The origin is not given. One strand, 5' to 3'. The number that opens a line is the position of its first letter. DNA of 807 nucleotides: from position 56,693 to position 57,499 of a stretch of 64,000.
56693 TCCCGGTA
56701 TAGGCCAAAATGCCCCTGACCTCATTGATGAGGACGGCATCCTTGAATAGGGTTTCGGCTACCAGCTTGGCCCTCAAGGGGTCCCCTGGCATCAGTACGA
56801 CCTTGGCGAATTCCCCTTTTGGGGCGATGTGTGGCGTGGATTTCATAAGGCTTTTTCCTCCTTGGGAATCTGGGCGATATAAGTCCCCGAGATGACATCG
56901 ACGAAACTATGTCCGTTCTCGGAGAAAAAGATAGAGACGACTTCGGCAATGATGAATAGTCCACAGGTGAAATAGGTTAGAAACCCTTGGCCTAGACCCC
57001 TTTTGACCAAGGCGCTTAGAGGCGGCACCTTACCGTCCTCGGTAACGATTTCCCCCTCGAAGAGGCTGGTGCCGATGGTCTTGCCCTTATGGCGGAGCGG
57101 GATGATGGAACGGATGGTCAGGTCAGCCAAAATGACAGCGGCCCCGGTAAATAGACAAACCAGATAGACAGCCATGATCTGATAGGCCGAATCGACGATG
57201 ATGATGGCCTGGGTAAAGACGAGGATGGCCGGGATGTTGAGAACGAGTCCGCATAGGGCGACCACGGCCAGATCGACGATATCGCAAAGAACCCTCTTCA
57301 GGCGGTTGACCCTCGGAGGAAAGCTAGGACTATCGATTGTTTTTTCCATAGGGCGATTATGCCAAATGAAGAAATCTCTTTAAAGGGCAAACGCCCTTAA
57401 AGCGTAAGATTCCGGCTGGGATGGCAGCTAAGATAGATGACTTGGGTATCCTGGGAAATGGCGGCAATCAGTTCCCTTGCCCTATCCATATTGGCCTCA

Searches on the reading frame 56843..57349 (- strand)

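Call 4: search_protein_families(library=pfam, proteins=[window:56843-57349:-], max_evalue=0.01)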
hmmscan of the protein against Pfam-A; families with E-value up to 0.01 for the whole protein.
window:56843-57349:- (168 aa): 1 family
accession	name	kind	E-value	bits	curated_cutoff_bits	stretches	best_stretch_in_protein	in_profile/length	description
PF06271.18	RDD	-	3.3e-06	27.9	24.1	1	17-155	5-137/137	RDD family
